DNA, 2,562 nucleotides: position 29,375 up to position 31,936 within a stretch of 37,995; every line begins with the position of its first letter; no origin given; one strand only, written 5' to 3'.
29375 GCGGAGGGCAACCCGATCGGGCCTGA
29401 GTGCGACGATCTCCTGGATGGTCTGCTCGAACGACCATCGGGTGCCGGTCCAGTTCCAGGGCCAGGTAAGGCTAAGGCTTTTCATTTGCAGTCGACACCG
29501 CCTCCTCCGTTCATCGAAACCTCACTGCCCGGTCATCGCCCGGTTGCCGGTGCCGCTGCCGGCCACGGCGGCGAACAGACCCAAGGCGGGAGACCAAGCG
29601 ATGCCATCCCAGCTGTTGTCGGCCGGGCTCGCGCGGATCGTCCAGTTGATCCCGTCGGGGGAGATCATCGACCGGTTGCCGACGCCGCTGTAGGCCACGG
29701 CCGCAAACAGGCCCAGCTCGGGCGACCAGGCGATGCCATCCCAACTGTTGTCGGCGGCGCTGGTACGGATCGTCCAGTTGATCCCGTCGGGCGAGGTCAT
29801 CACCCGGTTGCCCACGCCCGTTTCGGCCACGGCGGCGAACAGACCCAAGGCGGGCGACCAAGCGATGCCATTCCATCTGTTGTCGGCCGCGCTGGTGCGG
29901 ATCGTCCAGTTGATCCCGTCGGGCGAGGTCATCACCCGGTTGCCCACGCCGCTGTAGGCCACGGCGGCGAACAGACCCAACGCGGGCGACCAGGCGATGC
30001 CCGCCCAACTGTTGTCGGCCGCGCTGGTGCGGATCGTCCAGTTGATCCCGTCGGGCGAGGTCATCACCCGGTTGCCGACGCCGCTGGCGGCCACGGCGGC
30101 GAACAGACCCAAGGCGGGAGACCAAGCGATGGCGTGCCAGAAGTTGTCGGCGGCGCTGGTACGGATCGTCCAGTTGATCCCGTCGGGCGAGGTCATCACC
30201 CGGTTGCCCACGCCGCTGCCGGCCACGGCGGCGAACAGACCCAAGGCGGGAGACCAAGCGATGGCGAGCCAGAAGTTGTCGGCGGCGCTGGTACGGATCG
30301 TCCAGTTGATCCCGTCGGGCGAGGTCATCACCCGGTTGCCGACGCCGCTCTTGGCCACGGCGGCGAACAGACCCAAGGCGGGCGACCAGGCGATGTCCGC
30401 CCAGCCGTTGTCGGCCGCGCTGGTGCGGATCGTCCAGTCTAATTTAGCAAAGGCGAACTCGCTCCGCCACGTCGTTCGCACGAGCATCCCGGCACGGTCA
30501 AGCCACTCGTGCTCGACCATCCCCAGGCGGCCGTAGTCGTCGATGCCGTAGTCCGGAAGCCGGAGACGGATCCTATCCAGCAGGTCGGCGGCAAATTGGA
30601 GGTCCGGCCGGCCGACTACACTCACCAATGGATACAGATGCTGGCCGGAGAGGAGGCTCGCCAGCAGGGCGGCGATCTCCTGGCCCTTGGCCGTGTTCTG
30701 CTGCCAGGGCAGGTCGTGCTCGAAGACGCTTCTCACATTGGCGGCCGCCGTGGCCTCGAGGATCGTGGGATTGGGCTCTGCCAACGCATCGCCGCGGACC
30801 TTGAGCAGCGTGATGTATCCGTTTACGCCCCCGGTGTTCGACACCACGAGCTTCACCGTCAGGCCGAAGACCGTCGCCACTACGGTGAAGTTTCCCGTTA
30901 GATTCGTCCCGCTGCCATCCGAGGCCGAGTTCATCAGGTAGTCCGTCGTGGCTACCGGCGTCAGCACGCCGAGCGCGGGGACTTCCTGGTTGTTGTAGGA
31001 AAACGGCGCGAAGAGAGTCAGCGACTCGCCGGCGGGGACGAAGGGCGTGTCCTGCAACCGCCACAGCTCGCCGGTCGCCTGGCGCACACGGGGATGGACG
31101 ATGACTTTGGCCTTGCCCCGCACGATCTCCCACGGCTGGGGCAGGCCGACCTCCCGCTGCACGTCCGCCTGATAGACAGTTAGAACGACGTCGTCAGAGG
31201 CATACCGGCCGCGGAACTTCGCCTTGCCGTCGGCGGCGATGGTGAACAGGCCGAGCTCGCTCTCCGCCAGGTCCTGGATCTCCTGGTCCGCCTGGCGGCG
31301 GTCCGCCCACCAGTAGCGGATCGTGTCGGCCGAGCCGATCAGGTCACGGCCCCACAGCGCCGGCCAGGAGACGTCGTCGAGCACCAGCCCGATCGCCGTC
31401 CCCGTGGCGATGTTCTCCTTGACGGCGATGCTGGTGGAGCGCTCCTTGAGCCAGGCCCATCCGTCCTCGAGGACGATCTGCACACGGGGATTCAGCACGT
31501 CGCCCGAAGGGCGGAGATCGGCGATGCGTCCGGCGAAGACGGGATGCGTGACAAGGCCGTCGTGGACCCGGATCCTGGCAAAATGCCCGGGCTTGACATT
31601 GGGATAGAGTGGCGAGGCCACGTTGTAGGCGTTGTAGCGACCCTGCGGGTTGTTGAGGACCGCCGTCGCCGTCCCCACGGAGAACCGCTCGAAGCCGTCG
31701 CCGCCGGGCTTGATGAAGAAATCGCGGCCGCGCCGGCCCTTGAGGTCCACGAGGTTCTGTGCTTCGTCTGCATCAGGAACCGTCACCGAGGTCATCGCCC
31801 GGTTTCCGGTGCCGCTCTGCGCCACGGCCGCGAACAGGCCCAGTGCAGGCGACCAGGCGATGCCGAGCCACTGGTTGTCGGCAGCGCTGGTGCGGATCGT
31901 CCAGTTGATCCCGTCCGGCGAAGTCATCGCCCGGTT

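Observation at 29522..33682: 'Evolved' Dit-like protein with 14 repeat units inserted in an N-terminal loop and 7 more at the C-terminus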

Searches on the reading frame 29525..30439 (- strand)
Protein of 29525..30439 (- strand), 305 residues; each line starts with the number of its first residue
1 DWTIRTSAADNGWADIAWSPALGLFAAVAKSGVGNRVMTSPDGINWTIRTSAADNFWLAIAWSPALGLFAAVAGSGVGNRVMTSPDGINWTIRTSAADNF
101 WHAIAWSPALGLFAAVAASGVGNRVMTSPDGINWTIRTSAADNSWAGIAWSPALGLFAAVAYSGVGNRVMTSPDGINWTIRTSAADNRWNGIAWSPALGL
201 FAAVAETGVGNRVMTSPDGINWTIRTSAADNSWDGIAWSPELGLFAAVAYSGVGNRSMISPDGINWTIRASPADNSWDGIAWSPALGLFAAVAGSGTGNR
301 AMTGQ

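Call 10: search_protein_families(library=pfam, max_evalue=10, proteins=[window:29525-30439:-])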
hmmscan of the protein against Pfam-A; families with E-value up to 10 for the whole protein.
seq(305 aa): 8 families
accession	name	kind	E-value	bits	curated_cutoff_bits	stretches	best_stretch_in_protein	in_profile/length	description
PF17773.7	UPF0176_N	-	2.6e-07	31.4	26.2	0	204-229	26-51/92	UPF0176 acylphosphatase like domain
PF24130.1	DUF7397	-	1.8e-05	24.9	27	0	187-202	22-37/56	Family of unknown function (DUF7397)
PF07939.16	DUF1685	-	4.9e-05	23.5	21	0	20-35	34-48/60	Protein of unknown function (DUF1685)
PF24259.1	DUF7460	-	0.0019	18.8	27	0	36-53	33-50/51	Domain of unknown function (DUF7460)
PF05963.17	Cytomega_US3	-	0.035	14.3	25.8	0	124-152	153-181/212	Cytomegalovirus US3 protein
PF10708.14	DUF2510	-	2.9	8.1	24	0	277-285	17-25/35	Protein of unknown function (DUF2510)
PF13997.11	YqjK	-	4.9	8.1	28.1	0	221-239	18-36/73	YqjK-like protein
PF13018.11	ESPR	-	5.7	7.9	25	0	194-207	9-22/50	Extended Signal Peptide of Type V secretion system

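Call 11: search_protein_families(library=phrogs, max_evalue=10, proteins=[window:29525-30439:-])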
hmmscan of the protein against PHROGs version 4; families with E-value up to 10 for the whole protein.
seq(305 aa): 16 families
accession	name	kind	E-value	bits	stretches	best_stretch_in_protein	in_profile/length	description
phrog_34288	-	unknown function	3.8e-08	34.5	0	201-226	13-38/110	-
phrog_8631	-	unknown function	1.8e-07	32.2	1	26-40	33-47/52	-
phrog_14065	-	unknown function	1.1e-05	24.9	5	39-59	606-626/1152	-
phrog_427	-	unknown function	1.8e-05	25.7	0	88-131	63-104/142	-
phrog_22032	-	unknown function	2.1e-05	25.7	0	212-229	13-30/68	-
phrog_33210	-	unknown function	2.2e-05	25.6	0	227-256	38-67/118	-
phrog_36385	-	unknown function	2.7e-05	25.6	0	205-229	8-32/149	-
phrog_2985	-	unknown function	3e-05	25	0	36-53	33-50/51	-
phrog_2766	-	unknown function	0.00041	21.3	0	232-246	23-37/56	-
phrog_38704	-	unknown function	0.00065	20.7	0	121-147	24-48/62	-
phrog_9039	-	unknown function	0.0017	19.5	0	108-116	16-24/37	-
phrog_28479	-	unknown function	0.0033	18.7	0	198-221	40-63/113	-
phrog_20321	-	unknown function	0.0073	17.8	0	22-43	49-70/80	-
phrog_25218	-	unknown function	0.26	12.1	0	246-281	65-100/191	-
phrog_15877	-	other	1.3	10.1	0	36-91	32-86/152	DNA methyltransferase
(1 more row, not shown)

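Call 28: find_homologous_proteins(query=window:29525-30436:-, max_evalue=0.001)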
Query window:29525-30436:- (304 aa): 3636 proteins with E <= 0.001 among 8000 candidates; the best 120 are listed.
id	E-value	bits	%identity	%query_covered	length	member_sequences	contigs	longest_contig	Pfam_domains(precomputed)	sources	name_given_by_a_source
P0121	5.0e-146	504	55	99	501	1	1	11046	PF00041.28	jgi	jgi:hypothetical protein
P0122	1.2e-145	503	72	98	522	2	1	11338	-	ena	-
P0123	1.5e-141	489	70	99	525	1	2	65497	-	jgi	jgi:hypothetical protein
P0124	6.0e-140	484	54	97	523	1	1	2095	-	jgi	-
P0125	4.1e-139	481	72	99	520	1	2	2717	-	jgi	-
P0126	2.2e-138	479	50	100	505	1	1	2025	PF25692.2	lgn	-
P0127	1.0e-136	473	56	100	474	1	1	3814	-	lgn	-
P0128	3.0e-136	472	67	99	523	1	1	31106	-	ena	-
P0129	4.0e-135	468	55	94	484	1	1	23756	-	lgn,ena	-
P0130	1.0e-132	460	87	85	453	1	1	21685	-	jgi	-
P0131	1.6e-129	450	66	99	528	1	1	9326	-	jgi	jgi:hypothetical protein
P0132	2.5e-127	443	67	99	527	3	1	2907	-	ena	-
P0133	4.5e-124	432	55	96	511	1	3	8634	-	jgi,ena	-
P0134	8.0e-123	428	64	88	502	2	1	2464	PF14001.13,PF03736.23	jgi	-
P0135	4.2e-122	425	56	100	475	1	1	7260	-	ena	-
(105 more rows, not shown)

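Call 31: search_protein_families(library=ncbifam, max_evalue=1, proteins=[window:29525-30436:-])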
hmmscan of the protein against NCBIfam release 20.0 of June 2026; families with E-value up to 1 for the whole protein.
window:29525-30436:- (304 aa): 0 families

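Call 49: search_solved_structures(query=window:29525-30436:-, max_evalue=1)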
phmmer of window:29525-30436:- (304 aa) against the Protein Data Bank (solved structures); distinct sequences matched with E-value up to 1: 1.
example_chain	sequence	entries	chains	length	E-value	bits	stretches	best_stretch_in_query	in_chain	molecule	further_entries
3fm0_A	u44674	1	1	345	0.046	16.1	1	100-249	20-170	Protein CIAO1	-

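Call 63: search_solved_structures(query=A4, max_evalue=1, show_alignments=1)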
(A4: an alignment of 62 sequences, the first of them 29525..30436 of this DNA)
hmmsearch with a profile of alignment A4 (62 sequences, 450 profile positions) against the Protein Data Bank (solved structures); distinct sequences matched with E-value up to 1: 2.
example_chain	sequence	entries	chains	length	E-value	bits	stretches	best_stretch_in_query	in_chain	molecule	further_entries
6n1a_A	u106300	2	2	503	0.13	14.3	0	97-131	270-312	Carbohydrate-binding protein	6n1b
9phc_HS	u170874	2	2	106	0.78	11.7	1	315-384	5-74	SDO1-like protein C21C3.19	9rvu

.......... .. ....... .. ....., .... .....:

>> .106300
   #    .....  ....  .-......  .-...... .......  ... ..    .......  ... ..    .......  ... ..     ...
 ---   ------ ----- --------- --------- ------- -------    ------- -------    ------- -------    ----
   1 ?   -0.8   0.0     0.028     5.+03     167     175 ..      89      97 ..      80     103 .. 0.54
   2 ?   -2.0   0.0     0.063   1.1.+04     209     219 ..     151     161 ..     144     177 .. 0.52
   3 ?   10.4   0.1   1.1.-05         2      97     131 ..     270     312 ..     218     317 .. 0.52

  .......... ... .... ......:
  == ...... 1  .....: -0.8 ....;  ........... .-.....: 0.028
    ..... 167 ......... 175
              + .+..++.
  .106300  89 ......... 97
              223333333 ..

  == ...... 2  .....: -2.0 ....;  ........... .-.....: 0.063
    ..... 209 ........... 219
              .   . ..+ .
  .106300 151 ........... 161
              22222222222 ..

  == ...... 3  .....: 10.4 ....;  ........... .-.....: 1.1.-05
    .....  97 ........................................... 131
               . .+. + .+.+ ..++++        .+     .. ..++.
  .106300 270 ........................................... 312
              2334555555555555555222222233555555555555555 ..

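Call 64: search_protein_families(library=pfam, alignment_id=A4, max_evalue=0.01)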
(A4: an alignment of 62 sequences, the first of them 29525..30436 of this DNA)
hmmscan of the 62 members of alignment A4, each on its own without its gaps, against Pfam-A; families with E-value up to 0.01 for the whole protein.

A. member 1, window:29525-30436:- (304 aa): 5 families
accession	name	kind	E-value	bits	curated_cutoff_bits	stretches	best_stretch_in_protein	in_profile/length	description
PF17773.7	UPF0176_N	-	2.5e-07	31.4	26.2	0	203-228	26-51/92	UPF0176 acylphosphatase like domain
PF24130.1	DUF7397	-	1.8e-05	24.9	27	0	186-201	22-37/56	Family of unknown function (DUF7397)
PF07939.16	DUF1685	-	4.8e-05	23.5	21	0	19-34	34-48/60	Protein of unknown function (DUF1685)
PF24259.1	DUF7460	-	0.0019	18.7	27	0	35-52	33-50/51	Domain of unknown function (DUF7460)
PF05963.17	Cytomega_US3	-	0.0076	16.4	25.8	0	123-151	153-181/212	Cytomegalovirus US3 protein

B. families by the number of members that match (of 62 scanned): 46 families (the first 25 are shown)
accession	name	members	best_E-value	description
PF19755.4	DUF6242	29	2.7e-10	Domain of unknown function (DUF6242)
PF03736.22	EPTP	21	6.4e-22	EPTP domain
PF12894.13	ANAPC4_WD40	11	2.1e-10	Anaphase-promoting complex subunit 4 WD40 domain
PF18962.6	Por_Secre_tail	9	2e-10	Secretion system C-terminal sorting domain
PF24130.1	DUF7397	6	1.8e-05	Family of unknown function (DUF7397)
PF16355.11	DUF4982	5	1.2e-05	Domain of unknown function (DUF4982)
PF19912.4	DUF6385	4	6.9e-05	Domain of unknown function (DUF6385)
PF20948.2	Flu_PB2_2nd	4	0.0001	Influenza RNA polymerase PB2 second domain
PF24259.1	DUF7460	4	0.0019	Domain of unknown function (DUF7460)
PF00969.24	MHC_II_beta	3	1.9e-06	Class II histocompatibility antigen, beta domain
PF13997.11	YqjK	3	0.00049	YqjK-like protein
PF25174.1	Beta-prop_THOC3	2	1.3e-09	THOC3 beta-propeller domain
PF11041.13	DUF2612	2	1.5e-08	Protein of unknown function (DUF2612)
PF00041.27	fn3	2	5.2e-08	Fibronectin type III domain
PF17773.7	UPF0176_N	2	2.5e-07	UPF0176 acylphosphatase like domain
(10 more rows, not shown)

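Call 69: search_dna_similar(query=window:29525-30436:-, collection=phages, mode=protein, max_evalue=0.00001, max_rows=25)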
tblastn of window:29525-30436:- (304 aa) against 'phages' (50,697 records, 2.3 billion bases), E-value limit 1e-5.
Records with a match: 10; places in all: 29; records where one place covers at least 80% of the query: 7.
Best place of each record, by identity: <60% 10.
By first word of the organism name: Synechococcus 2; Stenotrophomonas 2; Xanthomonas 2; Limnohabitans 1; Sinorhizobium 1; Caudoviricetes 1; Caulobacter 1.
By host as written in the record: Synechoccus sp. 2; Stenotrophomonas maltophilia SRM01 1; Stenotrophomonas maltophilia 1; Xanthomonas oryzae pv. oryzae 1; Xanthomonas citri 1; Limnohabitans sp. DCL3 1; Sinohrizobium meliloti NRRL L-50 1; - 1; and 1 more.
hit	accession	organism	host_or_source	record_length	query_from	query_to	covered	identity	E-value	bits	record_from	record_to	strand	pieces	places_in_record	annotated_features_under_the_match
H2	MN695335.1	Synechococcus phage B23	Synechoccus sp.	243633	9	302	97%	49.5%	1e-83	280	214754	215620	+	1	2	hypothetical protein (x2)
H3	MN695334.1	Synechococcus phage B3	Synechoccus sp.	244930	9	302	97%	49.5%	1e-83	280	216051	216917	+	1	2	hypothetical protein (x2)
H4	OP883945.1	Stenotrophomonas phage CM1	Stenotrophomonas maltophilia SRM01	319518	1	296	97%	46.4%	2e-57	204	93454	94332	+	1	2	record has no annotation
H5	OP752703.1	Stenotrophomonas phage RAS14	Stenotrophomonas maltophilia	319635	1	296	97%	46.4%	2e-57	204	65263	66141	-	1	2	hypothetical protein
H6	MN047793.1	Xanthomonas phage Xoo-sp13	Xanthomonas oryzae pv. oryzae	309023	10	295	94%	39.9%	1e-42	161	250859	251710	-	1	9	gene transfer agent host specificity protein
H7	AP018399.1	Xanthomonas phage XacN1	Xanthomonas citri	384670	10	290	92%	34.3%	4e-20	97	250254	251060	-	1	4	hypothetical protein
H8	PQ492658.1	Limnohabitans phage DC31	Limnohabitans sp. DCL3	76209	1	298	98%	27.4%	8e-15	81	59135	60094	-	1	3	hypothetical protein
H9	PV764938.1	Sinorhizobium phage Phosso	Sinohrizobium meliloti NRRL L-50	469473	75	281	68%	33.5%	6e-11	69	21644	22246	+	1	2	hypothetical protein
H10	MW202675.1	Caudoviricetes sp.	Manatee Spring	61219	22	226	67%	33.0%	5e-9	63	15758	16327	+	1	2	ycF48-like proteiN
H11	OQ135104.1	Caulobacter phage KSC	Caulobacter vibrioides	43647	77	207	43%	29.0%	8e-6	53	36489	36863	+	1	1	KSC_gp039: tail fiber protein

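Call 70: get_annotated_region(hit=H6, flank=4000)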
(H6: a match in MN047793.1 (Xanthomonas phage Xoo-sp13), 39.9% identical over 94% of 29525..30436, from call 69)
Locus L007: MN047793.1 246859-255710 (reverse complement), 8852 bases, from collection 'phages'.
description: Xanthomonas phage Xoo-sp13, complete genome.
organism: Xanthomonas phage Xoo-sp13 (NCBI taxid 2591401)
taxonomy: Viruses; Duplodnaviria; Heunggongvirae; Uroviricota; Caudoviricetes
host: Xanthomonas oryzae pv. oryzae; source: soil; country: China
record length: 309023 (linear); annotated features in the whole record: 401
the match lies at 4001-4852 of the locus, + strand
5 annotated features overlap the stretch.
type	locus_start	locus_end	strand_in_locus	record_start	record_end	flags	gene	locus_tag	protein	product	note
CDS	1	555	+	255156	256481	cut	-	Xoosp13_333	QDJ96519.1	hypothetical protein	-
CDS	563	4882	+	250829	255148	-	-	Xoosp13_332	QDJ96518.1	gene transfer agent host specificity protein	-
CDS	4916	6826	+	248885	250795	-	-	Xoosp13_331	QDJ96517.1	hypothetical protein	-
CDS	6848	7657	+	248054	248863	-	-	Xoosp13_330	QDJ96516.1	tail sheath stabilizer and completion protein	-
CDS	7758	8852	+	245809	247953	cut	-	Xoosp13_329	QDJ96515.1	tail sheath protein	-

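Call 94: find_encoding_contigs(protein=P0130, flank=7000, max_places=1)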
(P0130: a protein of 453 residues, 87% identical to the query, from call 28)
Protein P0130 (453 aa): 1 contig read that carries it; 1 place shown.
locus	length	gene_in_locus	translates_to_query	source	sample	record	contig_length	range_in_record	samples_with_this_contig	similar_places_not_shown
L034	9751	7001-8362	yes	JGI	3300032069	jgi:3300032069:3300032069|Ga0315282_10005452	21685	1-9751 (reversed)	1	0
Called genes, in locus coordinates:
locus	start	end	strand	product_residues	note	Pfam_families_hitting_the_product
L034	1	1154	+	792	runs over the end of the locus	-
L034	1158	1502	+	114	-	-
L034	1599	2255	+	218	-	-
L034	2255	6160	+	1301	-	-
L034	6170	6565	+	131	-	-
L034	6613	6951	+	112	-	-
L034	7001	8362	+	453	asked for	-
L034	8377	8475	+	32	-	-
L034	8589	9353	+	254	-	PF02086:MethyltransfD12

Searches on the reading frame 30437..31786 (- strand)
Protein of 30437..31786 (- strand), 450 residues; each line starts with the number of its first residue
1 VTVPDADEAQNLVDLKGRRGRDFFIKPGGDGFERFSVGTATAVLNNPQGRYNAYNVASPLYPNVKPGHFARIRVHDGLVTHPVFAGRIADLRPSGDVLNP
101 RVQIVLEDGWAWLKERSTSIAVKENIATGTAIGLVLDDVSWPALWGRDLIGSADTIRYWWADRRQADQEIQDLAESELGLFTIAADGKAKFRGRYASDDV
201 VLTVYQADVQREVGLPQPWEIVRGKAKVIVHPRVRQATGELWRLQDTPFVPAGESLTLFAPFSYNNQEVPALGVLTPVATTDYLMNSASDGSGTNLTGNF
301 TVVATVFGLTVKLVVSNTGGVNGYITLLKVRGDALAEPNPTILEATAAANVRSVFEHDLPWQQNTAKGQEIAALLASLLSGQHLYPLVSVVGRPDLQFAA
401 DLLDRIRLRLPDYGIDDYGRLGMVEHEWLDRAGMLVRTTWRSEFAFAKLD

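Call 75: find_related_loci(query=window:30437-31786:-, collection=genome_contigs, flank=3000)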
Query window:30437-31786:- (450 aa) in genome_contigs; peptide patterns used: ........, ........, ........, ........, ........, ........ (x = any residue, [..] = any of these).
65 stretches matched a pattern, but none encodes a relative of the query by tblastn (E <= 1e-3).

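Call 78: find_related_loci(query=A5, collection=genome_contigs, flank=3000)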
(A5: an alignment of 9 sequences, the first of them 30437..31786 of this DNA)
Query A5 (450 aa) in genome_contigs; peptide patterns used: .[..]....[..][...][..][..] (x = any residue, [..] = any of these).
18 stretches matched a pattern; 2 encode a relative of the query (tblastn E <= 1e-3); 2 distinct loci.
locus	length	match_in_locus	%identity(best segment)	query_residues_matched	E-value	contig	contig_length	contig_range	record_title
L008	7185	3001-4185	42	33-426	4e-97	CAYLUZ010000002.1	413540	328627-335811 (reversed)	MAG TPA_asm: uncultured Leptolinea sp. isolate SRP302447_co2_431 genome assembly, contig: NODE_56_length_413540_cov_25.8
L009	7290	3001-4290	37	6-443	8e-87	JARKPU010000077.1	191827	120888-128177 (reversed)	MAG: Anaerolinea sp. isolate D180_metabat.33 k141_16894, whole genome shotgun sequence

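Call 91: find_related_loci(query=A5, collection=viral_contigs, flank=6000)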
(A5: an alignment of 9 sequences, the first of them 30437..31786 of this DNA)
Query A5 (450 aa) in viral_contigs; peptide patterns used: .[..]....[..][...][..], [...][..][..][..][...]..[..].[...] (x = any residue, [..] = any of these).
56 stretches matched a pattern; 24 encode a relative of the query (tblastn E <= 1e-3); 24 distinct loci.
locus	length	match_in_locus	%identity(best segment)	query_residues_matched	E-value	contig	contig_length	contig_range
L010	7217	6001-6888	72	7-302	5e-144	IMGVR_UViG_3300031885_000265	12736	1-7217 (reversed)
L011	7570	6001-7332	45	7-443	3e-114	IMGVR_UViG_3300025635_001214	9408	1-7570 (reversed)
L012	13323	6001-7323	44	7-443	2e-113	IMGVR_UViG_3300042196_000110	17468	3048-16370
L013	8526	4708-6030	43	7-443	3e-110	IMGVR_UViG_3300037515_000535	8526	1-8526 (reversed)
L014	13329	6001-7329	38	7-443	2e-106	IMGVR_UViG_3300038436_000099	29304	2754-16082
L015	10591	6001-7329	41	5-443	2e-108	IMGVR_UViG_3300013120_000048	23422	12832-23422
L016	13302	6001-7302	42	2-425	1e-97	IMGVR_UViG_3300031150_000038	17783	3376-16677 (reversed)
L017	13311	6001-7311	38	6-443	7e-97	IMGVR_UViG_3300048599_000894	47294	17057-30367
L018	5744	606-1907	39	3-427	1e-91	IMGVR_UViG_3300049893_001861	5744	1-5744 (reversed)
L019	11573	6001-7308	39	11-450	1e-90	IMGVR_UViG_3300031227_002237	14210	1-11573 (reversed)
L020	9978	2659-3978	37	6-443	4e-89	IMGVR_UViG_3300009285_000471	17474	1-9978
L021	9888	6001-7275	36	6-428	3e-79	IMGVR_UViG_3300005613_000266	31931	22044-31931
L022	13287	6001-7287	37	5-426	6e-76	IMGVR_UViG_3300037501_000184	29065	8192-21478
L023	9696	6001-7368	34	16-443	1e-74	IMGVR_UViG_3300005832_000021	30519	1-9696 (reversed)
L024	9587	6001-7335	33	2-443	1e-69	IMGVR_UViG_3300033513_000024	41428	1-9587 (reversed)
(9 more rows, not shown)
